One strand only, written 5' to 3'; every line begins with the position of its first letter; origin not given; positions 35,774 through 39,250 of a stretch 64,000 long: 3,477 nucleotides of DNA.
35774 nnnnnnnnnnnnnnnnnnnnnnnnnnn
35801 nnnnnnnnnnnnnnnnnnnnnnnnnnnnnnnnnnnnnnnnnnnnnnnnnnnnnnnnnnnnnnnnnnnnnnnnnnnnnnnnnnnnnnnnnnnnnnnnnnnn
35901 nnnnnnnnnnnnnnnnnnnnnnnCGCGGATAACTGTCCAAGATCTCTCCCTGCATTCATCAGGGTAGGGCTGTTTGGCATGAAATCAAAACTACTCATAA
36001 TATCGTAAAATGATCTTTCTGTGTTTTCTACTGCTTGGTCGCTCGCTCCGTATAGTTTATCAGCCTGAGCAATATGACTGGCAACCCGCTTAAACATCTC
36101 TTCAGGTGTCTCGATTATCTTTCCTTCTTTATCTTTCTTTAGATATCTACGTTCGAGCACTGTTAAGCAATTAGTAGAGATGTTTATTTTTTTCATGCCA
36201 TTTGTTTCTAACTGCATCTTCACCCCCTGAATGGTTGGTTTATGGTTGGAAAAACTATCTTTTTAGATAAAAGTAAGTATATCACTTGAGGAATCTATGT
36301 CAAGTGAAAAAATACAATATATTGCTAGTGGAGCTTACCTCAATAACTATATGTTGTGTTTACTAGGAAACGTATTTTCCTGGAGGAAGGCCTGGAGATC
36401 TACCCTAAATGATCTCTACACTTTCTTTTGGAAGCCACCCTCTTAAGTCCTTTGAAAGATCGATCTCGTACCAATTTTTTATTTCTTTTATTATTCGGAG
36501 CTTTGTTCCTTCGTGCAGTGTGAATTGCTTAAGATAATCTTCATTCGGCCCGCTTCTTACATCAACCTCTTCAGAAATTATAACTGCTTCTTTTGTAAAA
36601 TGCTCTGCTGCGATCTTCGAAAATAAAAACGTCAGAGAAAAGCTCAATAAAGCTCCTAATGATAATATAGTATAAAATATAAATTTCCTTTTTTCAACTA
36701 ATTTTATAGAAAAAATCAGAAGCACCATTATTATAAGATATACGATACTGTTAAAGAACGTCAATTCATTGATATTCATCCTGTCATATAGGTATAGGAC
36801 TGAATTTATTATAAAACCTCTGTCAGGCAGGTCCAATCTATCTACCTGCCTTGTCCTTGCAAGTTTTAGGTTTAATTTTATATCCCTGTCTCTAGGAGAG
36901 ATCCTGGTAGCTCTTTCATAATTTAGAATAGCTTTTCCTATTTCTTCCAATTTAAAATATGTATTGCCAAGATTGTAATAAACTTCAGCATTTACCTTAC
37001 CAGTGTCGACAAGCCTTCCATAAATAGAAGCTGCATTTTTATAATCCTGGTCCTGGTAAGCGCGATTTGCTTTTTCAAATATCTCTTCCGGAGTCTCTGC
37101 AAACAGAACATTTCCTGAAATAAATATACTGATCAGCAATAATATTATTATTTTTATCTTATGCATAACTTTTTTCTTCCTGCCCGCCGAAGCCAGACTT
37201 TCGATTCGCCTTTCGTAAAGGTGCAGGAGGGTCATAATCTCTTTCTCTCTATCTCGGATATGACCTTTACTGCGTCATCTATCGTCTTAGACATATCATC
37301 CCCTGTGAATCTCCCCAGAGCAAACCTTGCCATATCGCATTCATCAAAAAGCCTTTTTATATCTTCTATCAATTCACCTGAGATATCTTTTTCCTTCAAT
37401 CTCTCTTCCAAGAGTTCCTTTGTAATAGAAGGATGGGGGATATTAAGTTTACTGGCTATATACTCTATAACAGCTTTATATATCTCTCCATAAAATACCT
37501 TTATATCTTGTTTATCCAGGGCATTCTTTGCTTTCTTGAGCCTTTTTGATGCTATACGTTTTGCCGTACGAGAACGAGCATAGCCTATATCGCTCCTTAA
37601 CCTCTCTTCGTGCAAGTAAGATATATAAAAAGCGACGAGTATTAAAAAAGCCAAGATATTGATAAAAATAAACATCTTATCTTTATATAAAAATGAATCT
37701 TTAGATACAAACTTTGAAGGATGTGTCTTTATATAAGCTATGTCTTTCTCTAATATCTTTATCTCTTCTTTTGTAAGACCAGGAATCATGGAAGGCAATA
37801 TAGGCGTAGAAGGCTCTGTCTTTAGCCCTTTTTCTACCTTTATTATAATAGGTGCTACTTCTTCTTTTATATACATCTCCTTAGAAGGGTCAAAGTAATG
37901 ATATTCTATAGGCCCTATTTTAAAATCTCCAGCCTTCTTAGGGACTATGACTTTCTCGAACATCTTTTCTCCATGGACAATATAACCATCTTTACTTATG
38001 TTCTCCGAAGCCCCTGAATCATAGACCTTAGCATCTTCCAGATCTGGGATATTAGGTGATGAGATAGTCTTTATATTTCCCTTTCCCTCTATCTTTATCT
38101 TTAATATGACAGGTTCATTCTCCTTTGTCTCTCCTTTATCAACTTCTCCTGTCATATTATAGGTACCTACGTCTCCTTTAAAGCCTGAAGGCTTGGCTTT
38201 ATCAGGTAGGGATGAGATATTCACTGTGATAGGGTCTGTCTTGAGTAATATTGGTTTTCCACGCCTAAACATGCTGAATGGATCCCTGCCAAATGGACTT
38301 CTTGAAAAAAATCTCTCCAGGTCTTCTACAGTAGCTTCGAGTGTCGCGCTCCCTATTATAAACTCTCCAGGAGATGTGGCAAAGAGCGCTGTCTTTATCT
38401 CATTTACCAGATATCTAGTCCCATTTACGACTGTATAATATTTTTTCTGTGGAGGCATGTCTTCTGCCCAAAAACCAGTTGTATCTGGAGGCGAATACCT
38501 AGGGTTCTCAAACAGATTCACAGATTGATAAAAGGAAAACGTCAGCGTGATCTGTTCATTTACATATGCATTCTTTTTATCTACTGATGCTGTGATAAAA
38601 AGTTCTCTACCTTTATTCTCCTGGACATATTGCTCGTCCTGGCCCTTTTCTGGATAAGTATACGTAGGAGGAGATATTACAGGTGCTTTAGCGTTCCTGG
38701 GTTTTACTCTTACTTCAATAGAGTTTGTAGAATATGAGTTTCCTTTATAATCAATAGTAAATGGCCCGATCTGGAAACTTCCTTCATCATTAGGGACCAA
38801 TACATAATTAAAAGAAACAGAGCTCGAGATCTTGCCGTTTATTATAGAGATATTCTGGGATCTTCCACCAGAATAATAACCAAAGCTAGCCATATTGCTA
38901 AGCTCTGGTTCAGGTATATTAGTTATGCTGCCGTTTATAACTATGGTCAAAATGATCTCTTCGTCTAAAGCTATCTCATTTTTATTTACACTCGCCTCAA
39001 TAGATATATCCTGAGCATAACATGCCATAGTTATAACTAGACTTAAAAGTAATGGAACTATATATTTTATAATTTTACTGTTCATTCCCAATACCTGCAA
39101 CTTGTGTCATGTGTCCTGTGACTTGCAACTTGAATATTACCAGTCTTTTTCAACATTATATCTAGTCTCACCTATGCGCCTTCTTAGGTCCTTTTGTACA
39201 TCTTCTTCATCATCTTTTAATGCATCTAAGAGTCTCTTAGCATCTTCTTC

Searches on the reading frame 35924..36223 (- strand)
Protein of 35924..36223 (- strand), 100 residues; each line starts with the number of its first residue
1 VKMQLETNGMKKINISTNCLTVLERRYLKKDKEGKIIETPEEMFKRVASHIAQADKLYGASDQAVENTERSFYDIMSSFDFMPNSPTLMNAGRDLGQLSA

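Call 88: search_protein_families(library=ncbifam, proteins=[window:35924-36223:-], max_evalue=0.001)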
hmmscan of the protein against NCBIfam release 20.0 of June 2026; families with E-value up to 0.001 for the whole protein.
seq(100 aa): 13 families
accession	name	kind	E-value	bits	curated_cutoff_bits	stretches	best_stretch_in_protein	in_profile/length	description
NF006417.0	PRK08665.1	equivalog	5.2e-36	124.2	961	1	8-100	5-96/759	vitamin B12-dependent ribonucleotide reductase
NF005010.0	PRK06406.1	subfamily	6.6e-24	84.2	1125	2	13-61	111-159/771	vitamin B12-dependent ribonucleotide reductase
TIGR02504.1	NrdJ_Z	equivalog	1e-15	57.4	399.95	1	20-100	2-81/606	adenosylcobalamin-dependent ribonucleoside-diphosphate reductase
NF006207.0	PRK08332.1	equivalog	6e-13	46.9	2400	2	14-58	114-158/1684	vitamin B12-dependent ribonucleotide reductase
NF005483.0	PRK07088.1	equivalog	8.4e-11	40.7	1214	1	18-99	161-237/764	ribonucleoside-diphosphate reductase subunit alpha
NF006279.0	PRK08447.1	equivalog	1.3e-10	40.4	1082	1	20-99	142-214/789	ribonucleoside-diphosphate reductase subunit alpha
NF005544.0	PRK07207.1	equivalog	1.4e-10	39.7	965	1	20-99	301-372/965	ribonucleoside-diphosphate reductase subunit alpha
NF009028.0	PRK12364.1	equivalog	4.5e-09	34.9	1377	1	18-99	239-314/842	ribonucleoside-diphosphate reductase subunit alpha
TIGR02506.1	NrdE_NrdA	equivalog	2.7e-08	32.7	341.05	1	20-99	4-79/616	ribonucleoside-diphosphate reductase subunit alpha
NF006665.0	PRK09209.1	equivalog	2.6e-07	29.3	1057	1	16-99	157-235/761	ribonucleoside-diphosphate reductase subunit alpha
NF009029.0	PRK12365.1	equivalog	6.8e-06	24.3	1350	1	19-99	382-455/1046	ribonucleoside-diphosphate reductase subunit alpha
NF006577.0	PRK09102.1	equivalog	6.4e-05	21.4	620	1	3-95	13-88/604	ribonucleoside-diphosphate reductase subunit alpha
NF005101.0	PRK06539.1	equivalog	9.5e-05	20.6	988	1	20-99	153-225/822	ribonucleoside-diphosphate reductase subunit alpha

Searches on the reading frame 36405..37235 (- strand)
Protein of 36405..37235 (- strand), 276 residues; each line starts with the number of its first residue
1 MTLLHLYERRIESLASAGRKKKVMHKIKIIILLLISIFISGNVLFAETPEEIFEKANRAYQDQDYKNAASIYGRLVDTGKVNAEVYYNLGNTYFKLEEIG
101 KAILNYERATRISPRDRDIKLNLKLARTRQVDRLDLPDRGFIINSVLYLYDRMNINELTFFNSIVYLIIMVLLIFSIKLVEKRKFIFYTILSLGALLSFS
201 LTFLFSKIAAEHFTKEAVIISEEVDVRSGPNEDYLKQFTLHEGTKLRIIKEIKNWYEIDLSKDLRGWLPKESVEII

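Call 81: search_protein_families(library=pfam, proteins=[window:36405-37235:-], max_evalue=0.00001)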
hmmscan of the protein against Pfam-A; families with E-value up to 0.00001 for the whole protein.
window:36405-37235:- (276 aa): 5 families
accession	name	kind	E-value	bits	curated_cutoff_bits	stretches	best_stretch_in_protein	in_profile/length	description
PF00515.34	TPR_1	-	1.5e-08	34.5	27.8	1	83-115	1-33/34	Tetratricopeptide repeat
PF07719.23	TPR_2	-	1.8e-08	34.3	27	1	83-116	1-34/34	Tetratricopeptide repeat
PF08239.17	SH3_3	-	5.4e-08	33.3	27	1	224-273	3-53/54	Bacterial SH3 domain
PF13414.12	TPR_11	-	6.6e-07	29.3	26.8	0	90-123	1-34/42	TPR repeat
PF13181.12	TPR_8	-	7.3e-07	29.3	25.7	1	83-115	1-33/34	Tetratricopeptide repeat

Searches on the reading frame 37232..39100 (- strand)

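Call 81: search_protein_families(library=pfam, proteins=[window:37232-39100:-], max_evalue=0.00001)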
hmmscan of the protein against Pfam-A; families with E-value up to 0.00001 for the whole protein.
window:37232-39100:- (622 aa): 1 family
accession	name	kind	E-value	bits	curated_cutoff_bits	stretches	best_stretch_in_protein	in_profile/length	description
PF13584.12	BatD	-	6.3e-42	142.6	24.1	3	36-132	1-92/92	BatD DUF11 like domain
